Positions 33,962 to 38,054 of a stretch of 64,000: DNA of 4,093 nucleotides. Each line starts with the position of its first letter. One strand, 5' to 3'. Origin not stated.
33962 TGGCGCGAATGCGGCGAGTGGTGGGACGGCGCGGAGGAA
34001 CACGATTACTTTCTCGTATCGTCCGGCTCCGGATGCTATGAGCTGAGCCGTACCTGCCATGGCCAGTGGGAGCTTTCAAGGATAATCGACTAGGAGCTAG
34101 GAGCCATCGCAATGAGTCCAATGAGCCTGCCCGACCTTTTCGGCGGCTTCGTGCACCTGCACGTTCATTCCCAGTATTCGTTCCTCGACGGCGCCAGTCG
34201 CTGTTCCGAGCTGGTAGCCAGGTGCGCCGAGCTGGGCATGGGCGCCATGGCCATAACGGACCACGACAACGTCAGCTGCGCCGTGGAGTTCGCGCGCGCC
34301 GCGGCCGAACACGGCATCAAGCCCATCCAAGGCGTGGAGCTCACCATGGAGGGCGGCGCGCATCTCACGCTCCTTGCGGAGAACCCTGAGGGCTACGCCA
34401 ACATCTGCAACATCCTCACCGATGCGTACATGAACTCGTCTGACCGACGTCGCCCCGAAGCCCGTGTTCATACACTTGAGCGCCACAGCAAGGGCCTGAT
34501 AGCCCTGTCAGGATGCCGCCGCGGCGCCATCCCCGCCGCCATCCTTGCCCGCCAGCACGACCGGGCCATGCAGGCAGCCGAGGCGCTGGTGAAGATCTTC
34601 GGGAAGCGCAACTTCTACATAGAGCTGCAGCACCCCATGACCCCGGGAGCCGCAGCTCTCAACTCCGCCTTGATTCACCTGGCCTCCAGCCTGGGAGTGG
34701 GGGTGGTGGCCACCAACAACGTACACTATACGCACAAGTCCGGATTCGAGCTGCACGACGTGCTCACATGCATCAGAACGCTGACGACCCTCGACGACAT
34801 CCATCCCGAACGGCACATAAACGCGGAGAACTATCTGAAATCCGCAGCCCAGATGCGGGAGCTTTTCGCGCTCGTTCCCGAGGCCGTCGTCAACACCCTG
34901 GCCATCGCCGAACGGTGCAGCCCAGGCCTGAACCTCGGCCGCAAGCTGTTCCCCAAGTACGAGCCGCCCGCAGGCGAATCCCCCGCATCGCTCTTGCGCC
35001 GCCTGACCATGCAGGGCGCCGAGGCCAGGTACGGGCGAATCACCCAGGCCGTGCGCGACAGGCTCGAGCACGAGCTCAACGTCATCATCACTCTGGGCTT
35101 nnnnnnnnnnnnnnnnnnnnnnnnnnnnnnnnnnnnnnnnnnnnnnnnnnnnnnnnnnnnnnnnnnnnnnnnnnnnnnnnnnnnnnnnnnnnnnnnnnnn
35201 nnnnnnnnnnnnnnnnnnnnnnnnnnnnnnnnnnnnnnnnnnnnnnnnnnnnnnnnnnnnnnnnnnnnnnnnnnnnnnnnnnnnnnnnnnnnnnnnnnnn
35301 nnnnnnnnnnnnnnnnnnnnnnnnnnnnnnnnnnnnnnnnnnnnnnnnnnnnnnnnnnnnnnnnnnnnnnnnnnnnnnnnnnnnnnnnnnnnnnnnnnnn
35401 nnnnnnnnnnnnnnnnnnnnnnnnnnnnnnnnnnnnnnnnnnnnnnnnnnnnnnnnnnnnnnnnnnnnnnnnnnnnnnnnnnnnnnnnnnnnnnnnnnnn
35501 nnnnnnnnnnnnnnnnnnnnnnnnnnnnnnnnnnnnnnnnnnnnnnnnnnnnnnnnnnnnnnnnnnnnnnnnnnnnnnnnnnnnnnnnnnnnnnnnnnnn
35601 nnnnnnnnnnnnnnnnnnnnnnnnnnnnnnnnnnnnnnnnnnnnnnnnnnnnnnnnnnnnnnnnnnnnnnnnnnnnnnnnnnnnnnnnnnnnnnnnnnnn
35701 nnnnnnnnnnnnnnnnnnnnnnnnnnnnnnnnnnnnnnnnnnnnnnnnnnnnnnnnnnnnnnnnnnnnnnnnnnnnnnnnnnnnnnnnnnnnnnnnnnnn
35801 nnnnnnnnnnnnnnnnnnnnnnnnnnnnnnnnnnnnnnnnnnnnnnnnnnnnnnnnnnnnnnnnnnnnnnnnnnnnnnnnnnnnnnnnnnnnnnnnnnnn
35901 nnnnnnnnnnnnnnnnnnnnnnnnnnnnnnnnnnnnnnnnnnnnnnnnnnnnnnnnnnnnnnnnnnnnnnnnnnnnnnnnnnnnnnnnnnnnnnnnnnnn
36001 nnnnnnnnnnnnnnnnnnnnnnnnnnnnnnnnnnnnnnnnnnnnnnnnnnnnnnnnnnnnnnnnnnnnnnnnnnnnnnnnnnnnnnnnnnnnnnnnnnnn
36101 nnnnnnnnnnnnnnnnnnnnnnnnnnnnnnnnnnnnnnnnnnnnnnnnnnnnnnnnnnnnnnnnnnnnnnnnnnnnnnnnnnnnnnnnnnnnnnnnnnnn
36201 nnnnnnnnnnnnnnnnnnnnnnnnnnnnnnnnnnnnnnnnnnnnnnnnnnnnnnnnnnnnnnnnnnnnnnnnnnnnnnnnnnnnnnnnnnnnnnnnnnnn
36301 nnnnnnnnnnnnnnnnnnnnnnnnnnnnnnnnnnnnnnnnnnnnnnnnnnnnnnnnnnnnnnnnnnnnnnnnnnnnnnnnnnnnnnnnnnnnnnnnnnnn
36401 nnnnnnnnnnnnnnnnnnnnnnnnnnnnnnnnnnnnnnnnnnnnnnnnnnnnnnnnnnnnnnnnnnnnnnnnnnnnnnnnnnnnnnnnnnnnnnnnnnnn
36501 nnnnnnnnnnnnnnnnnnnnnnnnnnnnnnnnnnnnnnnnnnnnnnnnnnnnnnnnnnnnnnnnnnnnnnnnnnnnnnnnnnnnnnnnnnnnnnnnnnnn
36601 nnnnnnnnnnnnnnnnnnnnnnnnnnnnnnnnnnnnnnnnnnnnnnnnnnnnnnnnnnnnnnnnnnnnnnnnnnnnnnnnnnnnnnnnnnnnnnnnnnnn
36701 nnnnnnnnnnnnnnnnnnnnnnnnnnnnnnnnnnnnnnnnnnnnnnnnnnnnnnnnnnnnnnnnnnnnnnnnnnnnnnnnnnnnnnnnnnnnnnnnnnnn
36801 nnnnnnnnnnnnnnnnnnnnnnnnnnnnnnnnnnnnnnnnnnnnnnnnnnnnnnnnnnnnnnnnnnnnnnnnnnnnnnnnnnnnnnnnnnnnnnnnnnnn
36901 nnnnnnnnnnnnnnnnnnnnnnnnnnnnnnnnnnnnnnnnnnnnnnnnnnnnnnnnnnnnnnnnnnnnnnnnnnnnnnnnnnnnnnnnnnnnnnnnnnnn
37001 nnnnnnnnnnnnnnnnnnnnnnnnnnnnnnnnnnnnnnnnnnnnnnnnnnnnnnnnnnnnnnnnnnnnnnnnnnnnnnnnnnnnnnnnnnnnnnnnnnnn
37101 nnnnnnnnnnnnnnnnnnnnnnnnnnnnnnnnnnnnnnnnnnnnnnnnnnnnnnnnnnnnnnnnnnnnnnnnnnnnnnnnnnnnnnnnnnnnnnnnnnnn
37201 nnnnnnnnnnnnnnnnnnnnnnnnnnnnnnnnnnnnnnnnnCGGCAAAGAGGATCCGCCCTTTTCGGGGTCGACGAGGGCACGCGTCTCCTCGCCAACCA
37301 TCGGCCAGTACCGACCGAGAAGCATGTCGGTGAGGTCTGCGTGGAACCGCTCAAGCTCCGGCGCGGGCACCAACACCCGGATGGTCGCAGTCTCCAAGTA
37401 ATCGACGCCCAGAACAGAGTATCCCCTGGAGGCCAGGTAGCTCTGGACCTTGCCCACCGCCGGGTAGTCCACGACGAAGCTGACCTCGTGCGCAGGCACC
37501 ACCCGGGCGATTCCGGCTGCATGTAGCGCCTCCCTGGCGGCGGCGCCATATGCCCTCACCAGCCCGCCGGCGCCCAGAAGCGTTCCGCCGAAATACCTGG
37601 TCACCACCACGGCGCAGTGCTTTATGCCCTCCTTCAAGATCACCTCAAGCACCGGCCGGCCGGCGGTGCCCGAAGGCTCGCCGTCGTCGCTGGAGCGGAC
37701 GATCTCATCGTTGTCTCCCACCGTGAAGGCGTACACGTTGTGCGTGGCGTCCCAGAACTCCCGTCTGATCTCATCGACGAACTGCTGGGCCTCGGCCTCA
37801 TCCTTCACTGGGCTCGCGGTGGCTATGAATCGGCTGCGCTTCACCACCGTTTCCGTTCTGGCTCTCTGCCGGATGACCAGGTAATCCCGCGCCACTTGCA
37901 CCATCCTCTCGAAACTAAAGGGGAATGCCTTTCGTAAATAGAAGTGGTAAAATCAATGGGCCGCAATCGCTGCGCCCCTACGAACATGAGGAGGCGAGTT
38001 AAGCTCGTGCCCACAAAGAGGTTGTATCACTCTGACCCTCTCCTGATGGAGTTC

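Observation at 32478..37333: LexA-controlled mutasome cassette, imuB-orf83-dnaE2, with no imuA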

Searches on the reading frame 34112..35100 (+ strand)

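Call 54: search_solved_structures(query=window:34112-35100:+, max_evalue=1e-10, show_alignments=2)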
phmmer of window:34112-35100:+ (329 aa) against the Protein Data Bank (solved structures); distinct sequences matched with E-value up to 1e-10: 13.
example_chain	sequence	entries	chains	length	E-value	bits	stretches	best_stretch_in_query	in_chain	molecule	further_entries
4jom_A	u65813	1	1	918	1.7e-47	165.2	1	13-318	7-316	DNA polymerase III subunit alpha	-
2hpi_A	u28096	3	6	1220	2.1e-44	155.1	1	13-314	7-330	DNA polymerase III alpha subunit | DNA polymerase III subunit alpha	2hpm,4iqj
3e0d_A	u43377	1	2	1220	2.1e-44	155.1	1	13-314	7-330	DNA polymerase III subunit alpha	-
2hnh_A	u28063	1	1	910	5.3e-44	153.8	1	13-318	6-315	DNA polymerase III alpha subunit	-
2hqa_A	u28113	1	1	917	5.3e-44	153.8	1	13-318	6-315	DNA polymerase III alpha subunit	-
5m1s_A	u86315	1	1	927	5.5e-44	153.7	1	13-318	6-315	DNA polymerase III subunit alpha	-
5fku_A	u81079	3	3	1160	8.6e-44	153.1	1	13-318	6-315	DNA POLYMERASE III SUBUNIT ALPHA | DNA POLYMERASE III ALPHA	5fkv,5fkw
5lew_A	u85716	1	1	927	2.4e-41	145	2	83-328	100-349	DNA polymerase III subunit alpha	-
7pu7_A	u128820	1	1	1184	3.2e-41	144.6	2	83-328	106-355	DNA polymerase III subunit alpha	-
4gx8_A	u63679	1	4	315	3.3e-41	144.6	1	13-270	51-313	DNA polymerase III subunit epsilon,DNA polymerase III subunit alpha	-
4gx9_A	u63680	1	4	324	3.5e-41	144.5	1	13-270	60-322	DNA polymerase III subunit epsilon,DNA polymerase III subunit alpha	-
3f2b_A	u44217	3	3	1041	2.2e-13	53.2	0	81-326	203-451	DNA-directed DNA polymerase III alpha chain | GEOBACILLUS KAUSTOPHILUS DNA POLC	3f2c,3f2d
9qpc_A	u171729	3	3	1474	1.6e-12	50.4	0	14-79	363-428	DNA polymerase III PolC-type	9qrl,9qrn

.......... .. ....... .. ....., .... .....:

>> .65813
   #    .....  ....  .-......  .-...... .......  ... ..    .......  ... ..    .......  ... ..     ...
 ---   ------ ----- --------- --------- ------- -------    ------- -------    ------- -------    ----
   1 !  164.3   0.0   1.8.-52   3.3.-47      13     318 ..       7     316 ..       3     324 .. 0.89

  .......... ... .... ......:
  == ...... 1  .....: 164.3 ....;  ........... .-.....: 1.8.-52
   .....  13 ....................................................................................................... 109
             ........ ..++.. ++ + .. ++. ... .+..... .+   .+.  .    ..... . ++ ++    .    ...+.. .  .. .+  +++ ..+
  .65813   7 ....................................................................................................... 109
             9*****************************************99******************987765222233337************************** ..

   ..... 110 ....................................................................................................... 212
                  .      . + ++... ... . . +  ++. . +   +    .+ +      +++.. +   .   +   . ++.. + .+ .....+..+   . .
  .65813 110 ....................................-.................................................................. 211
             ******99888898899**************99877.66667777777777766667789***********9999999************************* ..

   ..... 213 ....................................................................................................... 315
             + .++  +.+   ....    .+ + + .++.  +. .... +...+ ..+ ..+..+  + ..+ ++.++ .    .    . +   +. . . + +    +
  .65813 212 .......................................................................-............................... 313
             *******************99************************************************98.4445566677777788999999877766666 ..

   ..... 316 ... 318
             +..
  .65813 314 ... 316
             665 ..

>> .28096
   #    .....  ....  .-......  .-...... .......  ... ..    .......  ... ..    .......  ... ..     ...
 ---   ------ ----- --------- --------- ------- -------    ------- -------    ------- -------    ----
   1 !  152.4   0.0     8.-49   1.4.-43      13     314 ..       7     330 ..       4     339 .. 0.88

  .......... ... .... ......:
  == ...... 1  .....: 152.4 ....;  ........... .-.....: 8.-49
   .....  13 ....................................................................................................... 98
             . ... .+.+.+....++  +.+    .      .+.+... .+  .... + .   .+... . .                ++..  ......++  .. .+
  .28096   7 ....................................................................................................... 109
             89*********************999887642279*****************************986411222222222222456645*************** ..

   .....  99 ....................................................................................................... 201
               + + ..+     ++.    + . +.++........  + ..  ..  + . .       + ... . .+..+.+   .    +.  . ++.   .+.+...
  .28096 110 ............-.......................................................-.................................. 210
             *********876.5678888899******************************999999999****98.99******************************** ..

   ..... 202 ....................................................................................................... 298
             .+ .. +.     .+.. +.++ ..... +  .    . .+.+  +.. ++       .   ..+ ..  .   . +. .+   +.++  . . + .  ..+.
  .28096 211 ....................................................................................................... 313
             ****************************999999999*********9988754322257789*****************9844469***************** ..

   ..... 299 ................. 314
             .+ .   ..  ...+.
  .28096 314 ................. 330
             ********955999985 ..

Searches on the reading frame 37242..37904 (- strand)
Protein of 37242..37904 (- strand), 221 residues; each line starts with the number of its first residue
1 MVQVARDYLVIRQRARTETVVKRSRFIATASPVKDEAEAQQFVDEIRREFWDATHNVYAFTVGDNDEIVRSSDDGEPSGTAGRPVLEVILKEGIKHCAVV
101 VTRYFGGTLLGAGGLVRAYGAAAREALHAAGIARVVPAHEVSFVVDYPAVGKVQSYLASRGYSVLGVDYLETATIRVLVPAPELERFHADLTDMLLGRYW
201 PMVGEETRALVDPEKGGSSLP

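Call 31: search_protein_families(library=pfam, proteins=[window:37242-37904:-], max_evalue=0.001)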
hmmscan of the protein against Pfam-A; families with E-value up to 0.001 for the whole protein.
window:37242-37904:- (221 aa): 2 families
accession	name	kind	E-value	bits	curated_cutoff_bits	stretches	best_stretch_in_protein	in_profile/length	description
PF01205.25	UPF0029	-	5.8e-39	132.8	27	1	22-127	1-107/107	Uncharacterized protein family UPF0029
PF09186.17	DUF1949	-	1.3e-12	47.8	23.7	1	144-198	2-56/56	Domain of unknown function (DUF1949)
